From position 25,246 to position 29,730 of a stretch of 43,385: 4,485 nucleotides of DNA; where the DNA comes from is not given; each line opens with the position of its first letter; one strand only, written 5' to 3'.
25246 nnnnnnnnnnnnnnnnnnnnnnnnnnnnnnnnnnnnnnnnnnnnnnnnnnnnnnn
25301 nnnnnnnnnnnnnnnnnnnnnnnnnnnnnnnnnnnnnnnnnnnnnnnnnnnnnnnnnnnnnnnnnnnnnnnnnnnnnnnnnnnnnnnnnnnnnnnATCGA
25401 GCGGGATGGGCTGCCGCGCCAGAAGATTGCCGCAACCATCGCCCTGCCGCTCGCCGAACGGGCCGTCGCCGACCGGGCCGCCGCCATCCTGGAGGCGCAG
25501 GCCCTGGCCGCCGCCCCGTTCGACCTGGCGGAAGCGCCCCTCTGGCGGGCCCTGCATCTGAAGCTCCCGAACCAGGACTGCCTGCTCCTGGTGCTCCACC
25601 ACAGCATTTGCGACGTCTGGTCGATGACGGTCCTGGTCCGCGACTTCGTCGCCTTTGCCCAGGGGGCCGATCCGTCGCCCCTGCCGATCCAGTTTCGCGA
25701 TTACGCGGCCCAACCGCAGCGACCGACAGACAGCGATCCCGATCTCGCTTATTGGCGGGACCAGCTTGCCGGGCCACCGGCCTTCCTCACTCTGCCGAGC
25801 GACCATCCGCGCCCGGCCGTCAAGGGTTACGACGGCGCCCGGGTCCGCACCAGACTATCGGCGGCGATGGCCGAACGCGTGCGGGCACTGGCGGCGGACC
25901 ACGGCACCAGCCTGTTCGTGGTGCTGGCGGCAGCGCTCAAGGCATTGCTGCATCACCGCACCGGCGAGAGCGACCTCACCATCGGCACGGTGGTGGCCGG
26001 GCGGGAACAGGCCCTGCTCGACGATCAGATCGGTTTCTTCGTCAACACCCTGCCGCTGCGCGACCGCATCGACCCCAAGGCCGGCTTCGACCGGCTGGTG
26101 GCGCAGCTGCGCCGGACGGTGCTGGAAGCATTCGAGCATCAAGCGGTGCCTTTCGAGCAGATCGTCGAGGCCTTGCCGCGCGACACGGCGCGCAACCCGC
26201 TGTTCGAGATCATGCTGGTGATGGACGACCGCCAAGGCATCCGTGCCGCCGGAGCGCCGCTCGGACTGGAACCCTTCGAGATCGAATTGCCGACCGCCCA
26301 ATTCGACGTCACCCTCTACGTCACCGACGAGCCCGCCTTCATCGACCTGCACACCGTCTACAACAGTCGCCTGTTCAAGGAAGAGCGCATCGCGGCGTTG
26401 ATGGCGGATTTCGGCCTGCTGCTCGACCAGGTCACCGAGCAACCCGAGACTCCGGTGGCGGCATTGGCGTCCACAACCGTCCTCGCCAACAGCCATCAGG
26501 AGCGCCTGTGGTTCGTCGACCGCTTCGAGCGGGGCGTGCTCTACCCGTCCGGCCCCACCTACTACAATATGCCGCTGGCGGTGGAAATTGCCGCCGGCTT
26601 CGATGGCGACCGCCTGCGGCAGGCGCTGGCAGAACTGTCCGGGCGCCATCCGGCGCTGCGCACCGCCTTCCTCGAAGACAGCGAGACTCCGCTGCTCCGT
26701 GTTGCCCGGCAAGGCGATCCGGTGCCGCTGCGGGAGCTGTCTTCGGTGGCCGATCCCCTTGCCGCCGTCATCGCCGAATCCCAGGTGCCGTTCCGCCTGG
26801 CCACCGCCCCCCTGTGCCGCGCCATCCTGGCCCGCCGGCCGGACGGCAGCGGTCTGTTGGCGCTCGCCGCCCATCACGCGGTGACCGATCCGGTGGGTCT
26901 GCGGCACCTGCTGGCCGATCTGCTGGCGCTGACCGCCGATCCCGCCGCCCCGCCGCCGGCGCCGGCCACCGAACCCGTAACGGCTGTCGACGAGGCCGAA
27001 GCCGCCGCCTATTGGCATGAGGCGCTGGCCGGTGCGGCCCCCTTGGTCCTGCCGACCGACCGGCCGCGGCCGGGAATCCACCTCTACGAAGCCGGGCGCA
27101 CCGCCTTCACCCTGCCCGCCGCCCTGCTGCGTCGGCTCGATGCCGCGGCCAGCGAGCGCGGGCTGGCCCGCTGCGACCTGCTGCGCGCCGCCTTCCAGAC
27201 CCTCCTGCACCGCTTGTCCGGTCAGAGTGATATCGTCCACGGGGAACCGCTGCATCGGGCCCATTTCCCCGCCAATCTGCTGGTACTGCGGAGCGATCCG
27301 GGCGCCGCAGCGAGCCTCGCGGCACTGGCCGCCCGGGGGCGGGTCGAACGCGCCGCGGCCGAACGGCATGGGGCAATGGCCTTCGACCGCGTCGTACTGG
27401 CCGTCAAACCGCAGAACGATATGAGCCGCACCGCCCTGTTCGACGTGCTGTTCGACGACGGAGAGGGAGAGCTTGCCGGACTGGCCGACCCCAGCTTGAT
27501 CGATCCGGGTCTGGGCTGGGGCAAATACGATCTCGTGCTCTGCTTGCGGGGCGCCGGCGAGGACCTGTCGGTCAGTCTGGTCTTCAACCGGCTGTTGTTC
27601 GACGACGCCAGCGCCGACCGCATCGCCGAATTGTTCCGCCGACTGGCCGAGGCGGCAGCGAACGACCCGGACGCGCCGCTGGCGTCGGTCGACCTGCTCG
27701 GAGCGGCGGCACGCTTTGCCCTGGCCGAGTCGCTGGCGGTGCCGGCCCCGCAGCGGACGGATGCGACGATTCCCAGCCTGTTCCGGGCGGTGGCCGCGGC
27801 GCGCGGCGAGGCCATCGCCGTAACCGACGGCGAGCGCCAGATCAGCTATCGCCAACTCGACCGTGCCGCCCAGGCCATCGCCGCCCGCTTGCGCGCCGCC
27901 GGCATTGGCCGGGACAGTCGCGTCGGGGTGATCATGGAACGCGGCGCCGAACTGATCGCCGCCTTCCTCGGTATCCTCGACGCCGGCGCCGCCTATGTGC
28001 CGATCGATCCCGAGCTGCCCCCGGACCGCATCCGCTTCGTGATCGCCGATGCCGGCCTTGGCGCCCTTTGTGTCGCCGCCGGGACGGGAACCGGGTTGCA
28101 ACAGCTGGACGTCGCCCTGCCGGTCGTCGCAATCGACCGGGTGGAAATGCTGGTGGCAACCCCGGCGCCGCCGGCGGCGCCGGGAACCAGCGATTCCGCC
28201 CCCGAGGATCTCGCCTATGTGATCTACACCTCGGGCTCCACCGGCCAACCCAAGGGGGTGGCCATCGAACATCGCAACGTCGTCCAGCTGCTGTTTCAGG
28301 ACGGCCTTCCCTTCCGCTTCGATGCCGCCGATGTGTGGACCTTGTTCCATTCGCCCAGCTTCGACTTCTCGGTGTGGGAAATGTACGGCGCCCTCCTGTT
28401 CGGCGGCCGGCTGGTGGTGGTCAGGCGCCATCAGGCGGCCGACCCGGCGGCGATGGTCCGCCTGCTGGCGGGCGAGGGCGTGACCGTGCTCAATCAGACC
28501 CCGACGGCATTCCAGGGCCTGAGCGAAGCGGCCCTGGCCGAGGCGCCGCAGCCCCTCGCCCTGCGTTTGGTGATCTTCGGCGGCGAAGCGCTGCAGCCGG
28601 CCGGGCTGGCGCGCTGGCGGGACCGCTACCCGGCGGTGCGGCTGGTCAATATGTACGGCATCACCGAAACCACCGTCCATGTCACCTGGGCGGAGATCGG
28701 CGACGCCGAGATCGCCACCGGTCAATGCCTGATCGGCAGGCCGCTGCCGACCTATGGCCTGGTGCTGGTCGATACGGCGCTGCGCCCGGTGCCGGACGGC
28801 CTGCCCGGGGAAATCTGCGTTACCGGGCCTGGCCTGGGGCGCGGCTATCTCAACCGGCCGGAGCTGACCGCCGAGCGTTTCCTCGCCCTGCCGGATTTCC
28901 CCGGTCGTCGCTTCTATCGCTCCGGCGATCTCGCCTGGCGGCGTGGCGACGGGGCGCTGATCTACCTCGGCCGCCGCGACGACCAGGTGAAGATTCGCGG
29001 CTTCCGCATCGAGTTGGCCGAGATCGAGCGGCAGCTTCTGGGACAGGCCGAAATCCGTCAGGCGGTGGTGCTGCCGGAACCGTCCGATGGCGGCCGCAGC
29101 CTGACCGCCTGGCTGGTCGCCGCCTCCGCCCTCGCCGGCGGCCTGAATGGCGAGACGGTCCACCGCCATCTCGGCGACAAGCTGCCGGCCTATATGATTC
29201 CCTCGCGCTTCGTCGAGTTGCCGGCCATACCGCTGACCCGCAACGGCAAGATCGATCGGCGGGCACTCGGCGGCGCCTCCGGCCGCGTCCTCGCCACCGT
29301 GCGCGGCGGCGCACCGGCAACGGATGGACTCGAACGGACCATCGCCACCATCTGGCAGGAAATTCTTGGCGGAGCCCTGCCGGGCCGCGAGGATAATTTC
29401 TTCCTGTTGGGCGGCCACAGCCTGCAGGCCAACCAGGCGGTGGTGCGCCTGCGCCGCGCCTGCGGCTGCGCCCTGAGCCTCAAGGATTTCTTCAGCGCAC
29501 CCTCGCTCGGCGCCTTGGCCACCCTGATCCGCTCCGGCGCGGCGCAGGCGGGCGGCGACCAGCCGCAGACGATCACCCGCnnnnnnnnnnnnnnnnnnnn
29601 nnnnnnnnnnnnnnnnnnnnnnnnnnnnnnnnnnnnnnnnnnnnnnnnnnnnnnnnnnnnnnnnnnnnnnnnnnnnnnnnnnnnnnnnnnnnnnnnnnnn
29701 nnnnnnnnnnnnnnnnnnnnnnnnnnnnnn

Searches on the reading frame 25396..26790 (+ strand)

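Call 39: search_protein_families(library=pfam, proteins=[window:25396-26790:+], max_evalue=0.00001)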
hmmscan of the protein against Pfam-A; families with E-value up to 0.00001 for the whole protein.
window:25396-26790:+ (465 aa): 1 family
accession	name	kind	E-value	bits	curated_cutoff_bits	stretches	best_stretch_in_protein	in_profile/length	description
PF00668.25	Condensation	-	1.6e-81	274.8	30.6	2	3-358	66-445/456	Condensation domain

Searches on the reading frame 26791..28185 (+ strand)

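Call 39: search_protein_families(library=pfam, proteins=[window:26791-28185:+], max_evalue=0.00001)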
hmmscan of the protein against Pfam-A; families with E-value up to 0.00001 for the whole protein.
window:26791-28185:+ (465 aa): 2 families
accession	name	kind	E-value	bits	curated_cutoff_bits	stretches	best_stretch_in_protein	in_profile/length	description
PF00668.25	Condensation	-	1.4e-31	110.1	30.6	1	1-306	111-450/456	Condensation domain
PF00501.34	AMP-binding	-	6.4e-27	94.8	29.9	1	331-430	1-101/384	AMP-binding enzyme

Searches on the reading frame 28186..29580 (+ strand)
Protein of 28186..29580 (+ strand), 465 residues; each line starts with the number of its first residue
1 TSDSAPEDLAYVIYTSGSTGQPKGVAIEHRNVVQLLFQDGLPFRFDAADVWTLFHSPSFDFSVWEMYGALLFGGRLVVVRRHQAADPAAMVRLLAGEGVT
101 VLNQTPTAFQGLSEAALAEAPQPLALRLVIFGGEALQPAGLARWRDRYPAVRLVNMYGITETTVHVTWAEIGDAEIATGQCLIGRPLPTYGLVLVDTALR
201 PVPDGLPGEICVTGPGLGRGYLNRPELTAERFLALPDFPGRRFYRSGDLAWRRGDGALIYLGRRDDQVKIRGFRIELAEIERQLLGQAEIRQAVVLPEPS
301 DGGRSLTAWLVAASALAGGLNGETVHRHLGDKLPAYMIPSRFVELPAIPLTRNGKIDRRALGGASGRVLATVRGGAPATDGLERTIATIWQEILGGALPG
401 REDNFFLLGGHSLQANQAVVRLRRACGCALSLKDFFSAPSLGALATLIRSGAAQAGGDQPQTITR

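Call 39: search_protein_families(library=pfam, proteins=[window:28186-29580:+], max_evalue=0.00001)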
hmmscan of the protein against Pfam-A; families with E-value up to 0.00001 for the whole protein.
window:28186-29580:+ (465 aa): 3 families
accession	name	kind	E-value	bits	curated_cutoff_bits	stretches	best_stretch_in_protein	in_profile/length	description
PF00501.34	AMP-binding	-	1.8e-59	201.9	29.9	1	4-222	159-384/384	AMP-binding enzyme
PF00550.31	PP-binding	-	1.1e-12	48.5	20.8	1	385-448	2-67/67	Phosphopantetheine attachment site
PF13193.12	AMP-binding_C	-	5.4e-07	30.9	24.5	1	279-355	1-76/76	AMP-binding enzyme C-terminal domain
